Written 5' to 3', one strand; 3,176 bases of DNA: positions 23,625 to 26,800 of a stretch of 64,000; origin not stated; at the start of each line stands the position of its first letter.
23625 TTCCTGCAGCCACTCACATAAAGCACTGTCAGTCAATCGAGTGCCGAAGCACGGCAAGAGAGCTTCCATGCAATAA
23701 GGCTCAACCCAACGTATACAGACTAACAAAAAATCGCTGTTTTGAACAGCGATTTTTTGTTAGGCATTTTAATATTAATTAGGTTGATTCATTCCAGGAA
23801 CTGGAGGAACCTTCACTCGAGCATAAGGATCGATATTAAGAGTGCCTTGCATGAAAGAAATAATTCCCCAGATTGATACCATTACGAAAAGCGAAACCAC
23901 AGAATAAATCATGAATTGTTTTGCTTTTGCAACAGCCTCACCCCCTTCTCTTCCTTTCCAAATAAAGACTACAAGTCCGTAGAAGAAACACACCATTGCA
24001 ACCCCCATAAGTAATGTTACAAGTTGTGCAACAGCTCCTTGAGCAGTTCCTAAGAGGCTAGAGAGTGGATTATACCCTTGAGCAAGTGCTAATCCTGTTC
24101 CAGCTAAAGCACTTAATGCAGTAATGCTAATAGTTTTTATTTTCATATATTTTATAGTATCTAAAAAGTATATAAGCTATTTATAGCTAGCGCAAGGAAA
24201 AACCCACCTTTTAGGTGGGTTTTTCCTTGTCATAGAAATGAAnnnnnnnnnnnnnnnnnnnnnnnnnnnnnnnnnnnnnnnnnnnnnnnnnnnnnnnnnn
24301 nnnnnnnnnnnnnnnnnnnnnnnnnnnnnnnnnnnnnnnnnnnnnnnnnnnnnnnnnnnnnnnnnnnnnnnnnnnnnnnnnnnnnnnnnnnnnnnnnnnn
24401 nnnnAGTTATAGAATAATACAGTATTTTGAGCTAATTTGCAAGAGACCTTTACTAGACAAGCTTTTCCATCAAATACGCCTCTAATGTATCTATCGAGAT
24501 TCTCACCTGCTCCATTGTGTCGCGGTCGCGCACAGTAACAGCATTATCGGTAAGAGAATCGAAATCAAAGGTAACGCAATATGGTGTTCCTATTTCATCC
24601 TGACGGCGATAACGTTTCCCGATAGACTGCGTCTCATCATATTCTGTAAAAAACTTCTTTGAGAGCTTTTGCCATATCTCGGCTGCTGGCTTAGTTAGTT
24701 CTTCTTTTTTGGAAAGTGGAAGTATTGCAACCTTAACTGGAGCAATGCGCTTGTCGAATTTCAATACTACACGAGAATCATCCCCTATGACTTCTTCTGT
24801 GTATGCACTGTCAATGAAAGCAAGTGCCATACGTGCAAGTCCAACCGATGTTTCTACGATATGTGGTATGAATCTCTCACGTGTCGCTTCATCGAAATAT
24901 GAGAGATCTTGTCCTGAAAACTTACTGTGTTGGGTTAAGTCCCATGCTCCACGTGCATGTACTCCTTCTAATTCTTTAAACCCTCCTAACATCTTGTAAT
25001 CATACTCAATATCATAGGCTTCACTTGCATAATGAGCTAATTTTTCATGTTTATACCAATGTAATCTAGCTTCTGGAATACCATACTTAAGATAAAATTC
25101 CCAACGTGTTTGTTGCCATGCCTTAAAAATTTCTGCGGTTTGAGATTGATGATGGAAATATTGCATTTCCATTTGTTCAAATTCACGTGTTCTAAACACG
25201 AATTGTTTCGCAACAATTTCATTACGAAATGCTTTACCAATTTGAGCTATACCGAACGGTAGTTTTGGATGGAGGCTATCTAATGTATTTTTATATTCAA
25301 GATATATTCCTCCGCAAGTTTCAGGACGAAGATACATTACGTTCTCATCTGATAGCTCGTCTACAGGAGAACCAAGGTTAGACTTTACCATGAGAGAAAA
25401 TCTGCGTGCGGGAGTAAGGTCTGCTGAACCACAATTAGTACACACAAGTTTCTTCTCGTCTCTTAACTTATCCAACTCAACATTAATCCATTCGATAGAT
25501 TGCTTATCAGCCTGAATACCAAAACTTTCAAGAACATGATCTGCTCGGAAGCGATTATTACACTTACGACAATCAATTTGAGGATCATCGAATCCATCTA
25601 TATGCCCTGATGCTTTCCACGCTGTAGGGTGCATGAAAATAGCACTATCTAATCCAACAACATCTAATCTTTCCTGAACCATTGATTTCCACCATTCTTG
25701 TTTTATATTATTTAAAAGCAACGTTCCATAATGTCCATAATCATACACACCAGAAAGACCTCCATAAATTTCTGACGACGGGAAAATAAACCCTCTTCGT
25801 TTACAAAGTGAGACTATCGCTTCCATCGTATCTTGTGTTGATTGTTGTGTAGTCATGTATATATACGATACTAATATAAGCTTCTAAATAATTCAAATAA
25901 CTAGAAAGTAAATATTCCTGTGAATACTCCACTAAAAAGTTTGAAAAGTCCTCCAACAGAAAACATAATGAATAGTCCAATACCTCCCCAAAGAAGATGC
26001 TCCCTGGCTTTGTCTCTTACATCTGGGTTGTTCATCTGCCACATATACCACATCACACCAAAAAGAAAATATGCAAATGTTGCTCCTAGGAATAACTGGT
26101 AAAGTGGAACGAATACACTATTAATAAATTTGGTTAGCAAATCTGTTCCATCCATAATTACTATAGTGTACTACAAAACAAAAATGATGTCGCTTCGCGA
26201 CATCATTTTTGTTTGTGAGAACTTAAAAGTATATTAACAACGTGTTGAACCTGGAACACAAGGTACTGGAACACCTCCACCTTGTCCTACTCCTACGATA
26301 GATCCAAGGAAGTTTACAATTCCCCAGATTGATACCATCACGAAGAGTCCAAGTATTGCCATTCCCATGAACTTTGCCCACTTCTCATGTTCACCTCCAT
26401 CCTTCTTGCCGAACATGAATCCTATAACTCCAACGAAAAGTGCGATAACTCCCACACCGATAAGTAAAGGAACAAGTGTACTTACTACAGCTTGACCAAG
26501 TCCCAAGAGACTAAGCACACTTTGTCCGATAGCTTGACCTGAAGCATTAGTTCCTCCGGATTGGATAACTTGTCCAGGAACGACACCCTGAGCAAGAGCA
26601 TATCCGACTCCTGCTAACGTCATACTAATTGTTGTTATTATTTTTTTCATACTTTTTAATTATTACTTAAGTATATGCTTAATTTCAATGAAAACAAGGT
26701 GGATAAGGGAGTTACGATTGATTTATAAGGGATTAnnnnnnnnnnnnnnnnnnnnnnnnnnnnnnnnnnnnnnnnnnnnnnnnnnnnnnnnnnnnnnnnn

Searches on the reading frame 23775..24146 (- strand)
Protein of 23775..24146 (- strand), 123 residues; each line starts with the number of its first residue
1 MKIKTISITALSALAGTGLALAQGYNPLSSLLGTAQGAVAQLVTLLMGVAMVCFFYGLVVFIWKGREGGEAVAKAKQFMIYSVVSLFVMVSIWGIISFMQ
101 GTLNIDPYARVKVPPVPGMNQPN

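Call 3: search_protein_families(library=pfam, proteins=[window:23775-24146:-], max_evalue=1)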
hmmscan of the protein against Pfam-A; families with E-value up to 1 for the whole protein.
window:23775-24146:- (123 aa): 7 families
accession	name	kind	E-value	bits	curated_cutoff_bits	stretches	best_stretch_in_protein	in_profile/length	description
PF18895.5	T4SS_pilin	-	1e-06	29.2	26.6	1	32-98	5-70/71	Type IV secretion system pilin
PF00115.25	COX1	-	0.013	14.8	34.8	1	13-100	96-180/436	Cytochrome C and Quinol oxidase polypeptide I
PF06664.17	WLS-like_TM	-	0.018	14.8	28.3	1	20-98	132-210/247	Wntless-like, transmembrane domain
PF04290.18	DctQ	-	0.023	15.1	28.3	1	33-96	59-124/132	Tripartite ATP-independent periplasmic transporters, DctQ component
PF20153.4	DUF6535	-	0.072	13.4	23.9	1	38-64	151-177/177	Family of unknown function (DUF6535)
PF05425.18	CopD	-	0.11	13.3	32.1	1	6-98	10-104/105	Copper resistance protein D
PF12725.13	DUF3810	-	0.88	9.3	28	0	28-97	13-83/311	Protein of unknown function (DUF3810)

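Call 4: search_protein_families(library=ncbifam, proteins=[window:23775-24146:-], max_evalue=1)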
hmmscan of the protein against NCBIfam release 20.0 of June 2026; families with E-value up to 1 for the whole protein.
window:23775-24146:- (123 aa): 4 families
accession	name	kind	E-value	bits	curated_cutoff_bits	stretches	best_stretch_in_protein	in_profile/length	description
NF042915.1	MAB_1171c_fam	subfamily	0.068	12.2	100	1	12-93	32-112/362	MAB_1171c family putative transporter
NF045849.1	ICE_MMCAP2_0565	equivalog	0.074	12.8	40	1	41-100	18-77/80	Mbov_0395 family pilin-like conjugal transfer protein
NF041560.1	T6SS_Burk_ExIF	subfamily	0.27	10.9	90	1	41-99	130-186/234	putative type VI secretion system effector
NF041635.1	STM3941_fam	subfamily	0.82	9.6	40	0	74-99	2-27/157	STM3941 family protein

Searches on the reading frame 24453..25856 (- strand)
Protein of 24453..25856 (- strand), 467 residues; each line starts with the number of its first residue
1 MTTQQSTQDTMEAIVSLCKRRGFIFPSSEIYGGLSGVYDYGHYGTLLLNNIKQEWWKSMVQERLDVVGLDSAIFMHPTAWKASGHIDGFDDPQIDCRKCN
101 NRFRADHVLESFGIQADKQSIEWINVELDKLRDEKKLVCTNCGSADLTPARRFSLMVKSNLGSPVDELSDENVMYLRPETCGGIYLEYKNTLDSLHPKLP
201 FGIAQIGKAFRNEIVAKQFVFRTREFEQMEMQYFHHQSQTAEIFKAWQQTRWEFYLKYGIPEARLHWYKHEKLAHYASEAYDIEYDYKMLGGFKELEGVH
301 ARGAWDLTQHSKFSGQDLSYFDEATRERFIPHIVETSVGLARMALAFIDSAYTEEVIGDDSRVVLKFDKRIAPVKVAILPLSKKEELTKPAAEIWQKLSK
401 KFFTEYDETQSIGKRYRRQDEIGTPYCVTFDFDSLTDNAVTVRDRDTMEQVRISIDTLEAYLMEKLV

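Call 7: search_protein_families(library=pfam, proteins=[window:24453-25856:-], max_evalue=0.001)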
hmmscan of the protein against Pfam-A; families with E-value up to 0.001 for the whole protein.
window:24453-25856:- (467 aa): 2 families
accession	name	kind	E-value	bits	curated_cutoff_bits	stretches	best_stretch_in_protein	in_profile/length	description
PF03129.25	HGTP_anticodon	-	7e-22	77.8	21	1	375-464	1-93/94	Anticodon binding domain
PF00587.30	tRNA-synt_2b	-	1.1e-15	58.6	29.3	1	170-349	5-177/179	tRNA synthetase class II core domain (G, H, P, S and T)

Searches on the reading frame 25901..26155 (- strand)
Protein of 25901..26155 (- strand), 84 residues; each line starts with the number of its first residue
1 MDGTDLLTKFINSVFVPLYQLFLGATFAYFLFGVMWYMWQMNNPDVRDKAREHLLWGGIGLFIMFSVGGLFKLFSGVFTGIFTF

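Call 3: search_protein_families(library=pfam, proteins=[window:25901-26155:-], max_evalue=1)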
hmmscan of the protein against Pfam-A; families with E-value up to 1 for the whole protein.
window:25901-26155:- (84 aa): 2 families
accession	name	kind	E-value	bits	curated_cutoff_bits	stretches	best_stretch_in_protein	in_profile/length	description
PF18895.5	T4SS_pilin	-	6.5e-07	29.8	26.6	1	4-74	2-71/71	Type IV secretion system pilin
PF01007.26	IRK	-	0.084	13.2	22.7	1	5-52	24-72/141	Inward rectifier potassium channel transmembrane domain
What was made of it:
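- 25901..26155 (-): P2: minimal 84-aa pilin paralog with no tail. PF18895 at 29.8 bits, above the cutoff (call 3).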

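Call 4: search_protein_families(library=ncbifam, proteins=[window:25901-26155:-], max_evalue=1)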
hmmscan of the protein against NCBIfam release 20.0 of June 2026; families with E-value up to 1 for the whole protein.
window:25901-26155:- (84 aa): 1 family
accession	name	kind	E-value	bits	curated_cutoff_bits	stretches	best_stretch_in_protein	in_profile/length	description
NF045849.1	ICE_MMCAP2_0565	equivalog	0.00024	20.7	40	1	7-76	9-78/80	Mbov_0395 family pilin-like conjugal transfer protein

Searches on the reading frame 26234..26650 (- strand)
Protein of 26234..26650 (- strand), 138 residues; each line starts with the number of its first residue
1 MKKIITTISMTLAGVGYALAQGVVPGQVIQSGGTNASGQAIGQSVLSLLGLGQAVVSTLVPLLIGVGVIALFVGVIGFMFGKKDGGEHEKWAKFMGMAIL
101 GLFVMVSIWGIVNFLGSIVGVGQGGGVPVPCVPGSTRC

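Call 3: search_protein_families(library=pfam, proteins=[window:26234-26650:-], max_evalue=1)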
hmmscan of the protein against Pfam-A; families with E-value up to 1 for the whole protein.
window:26234-26650:- (138 aa): 2 families
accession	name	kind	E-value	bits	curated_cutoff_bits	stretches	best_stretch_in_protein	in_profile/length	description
PF18895.5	T4SS_pilin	-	0.00041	20.8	26.6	1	58-115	15-71/71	Type IV secretion system pilin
PF03596.19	Cad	-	0.17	12.3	26.2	1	37-105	30-103/192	Cadmium resistance transporter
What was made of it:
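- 26234..26650 (-): P3: short pilin paralog ending in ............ (C-x6-C, window 26237-26260). PF18895 E 4e-4 (call 3).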

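Call 4: search_protein_families(library=ncbifam, proteins=[window:26234-26650:-], max_evalue=1)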
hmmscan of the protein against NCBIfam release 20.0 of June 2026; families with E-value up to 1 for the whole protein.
window:26234-26650:- (138 aa): 2 families
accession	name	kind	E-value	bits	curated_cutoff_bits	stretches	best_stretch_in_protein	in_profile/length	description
NF045849.1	ICE_MMCAP2_0565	equivalog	0.0085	15.7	40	1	50-117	11-78/80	Mbov_0395 family pilin-like conjugal transfer protein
NF046114.1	DA_rpt_lmo1799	equivalog_domain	0.094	12.3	200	1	12-71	129-189/227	Lmo1799 family Asp-Ala repeat surface protein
